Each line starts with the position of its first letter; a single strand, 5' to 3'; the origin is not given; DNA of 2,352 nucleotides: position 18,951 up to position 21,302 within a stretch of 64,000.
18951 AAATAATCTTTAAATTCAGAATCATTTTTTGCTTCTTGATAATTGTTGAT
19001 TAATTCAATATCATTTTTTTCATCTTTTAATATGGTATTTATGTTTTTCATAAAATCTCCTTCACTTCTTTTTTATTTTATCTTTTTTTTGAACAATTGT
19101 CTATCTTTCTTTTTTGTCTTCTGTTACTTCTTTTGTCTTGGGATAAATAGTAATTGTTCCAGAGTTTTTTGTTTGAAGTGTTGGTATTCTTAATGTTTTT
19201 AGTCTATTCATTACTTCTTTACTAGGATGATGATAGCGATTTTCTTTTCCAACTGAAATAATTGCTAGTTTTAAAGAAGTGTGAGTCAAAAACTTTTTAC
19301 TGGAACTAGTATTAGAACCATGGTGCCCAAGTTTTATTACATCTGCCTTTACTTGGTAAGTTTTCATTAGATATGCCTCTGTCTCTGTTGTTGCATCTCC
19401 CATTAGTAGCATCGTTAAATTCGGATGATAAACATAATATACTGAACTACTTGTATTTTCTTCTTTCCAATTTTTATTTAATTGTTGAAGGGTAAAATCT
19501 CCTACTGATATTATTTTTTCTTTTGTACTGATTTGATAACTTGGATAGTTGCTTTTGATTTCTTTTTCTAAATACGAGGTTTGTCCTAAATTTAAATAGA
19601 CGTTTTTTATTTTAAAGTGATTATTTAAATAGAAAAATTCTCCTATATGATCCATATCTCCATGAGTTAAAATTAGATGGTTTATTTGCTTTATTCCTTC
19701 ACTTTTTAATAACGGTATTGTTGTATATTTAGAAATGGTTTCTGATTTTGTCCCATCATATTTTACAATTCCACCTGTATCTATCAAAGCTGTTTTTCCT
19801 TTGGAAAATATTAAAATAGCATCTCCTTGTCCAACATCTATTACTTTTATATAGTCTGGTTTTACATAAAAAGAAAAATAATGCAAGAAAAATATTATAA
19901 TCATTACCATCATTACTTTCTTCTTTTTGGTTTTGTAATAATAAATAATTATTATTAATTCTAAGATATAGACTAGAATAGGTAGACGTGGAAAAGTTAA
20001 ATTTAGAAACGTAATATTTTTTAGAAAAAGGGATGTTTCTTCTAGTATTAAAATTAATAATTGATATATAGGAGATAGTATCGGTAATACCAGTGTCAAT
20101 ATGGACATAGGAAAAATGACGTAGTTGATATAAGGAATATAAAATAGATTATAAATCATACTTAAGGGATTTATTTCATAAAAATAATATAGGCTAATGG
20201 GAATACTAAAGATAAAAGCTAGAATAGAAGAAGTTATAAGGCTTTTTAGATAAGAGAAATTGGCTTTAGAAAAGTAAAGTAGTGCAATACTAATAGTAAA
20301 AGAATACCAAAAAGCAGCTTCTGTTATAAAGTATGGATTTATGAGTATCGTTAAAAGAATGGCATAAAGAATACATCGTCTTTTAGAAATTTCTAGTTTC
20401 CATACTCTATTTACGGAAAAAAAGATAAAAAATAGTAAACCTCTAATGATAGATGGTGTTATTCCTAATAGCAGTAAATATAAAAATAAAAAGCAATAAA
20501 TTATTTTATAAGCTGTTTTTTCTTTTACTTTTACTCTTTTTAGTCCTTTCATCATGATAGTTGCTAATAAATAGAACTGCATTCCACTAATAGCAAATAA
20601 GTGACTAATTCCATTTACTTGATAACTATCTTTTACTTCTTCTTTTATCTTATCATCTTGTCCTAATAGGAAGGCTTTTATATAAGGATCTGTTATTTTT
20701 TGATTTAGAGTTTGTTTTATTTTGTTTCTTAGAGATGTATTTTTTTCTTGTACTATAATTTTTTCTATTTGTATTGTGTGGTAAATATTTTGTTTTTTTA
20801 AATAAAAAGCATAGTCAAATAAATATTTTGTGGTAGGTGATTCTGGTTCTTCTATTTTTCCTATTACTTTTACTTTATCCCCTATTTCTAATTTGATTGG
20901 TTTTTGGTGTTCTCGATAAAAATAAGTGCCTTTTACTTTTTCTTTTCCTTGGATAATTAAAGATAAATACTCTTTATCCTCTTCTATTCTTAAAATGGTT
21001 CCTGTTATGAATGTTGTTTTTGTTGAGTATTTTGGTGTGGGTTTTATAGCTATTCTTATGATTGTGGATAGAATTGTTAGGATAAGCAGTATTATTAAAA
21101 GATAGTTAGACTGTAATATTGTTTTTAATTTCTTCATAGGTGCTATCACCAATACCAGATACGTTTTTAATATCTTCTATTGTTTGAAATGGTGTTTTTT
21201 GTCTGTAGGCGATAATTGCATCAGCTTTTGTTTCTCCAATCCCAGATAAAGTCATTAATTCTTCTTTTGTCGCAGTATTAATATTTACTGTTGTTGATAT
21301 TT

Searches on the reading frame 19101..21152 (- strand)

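Call 7: search_protein_families(library=pfam, max_evalue=0.001, proteins=[window:19101-21152:-])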
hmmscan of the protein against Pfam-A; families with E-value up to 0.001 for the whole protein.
window:19101-21152:- (683 aa): 3 families
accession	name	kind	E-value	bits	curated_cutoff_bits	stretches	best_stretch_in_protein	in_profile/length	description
PF03772.21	Competence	-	4.4e-40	138.2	23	1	162-406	2-266/270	Competence protein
PF00753.33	Lactamase_B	-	4.9e-16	59.7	22.7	1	439-635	2-195/196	Metallo-beta-lactamase superfamily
PF13567.11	DUF4131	-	1.1e-11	45.2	31.6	1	18-133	37-163/165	Domain of unknown function (DUF4131)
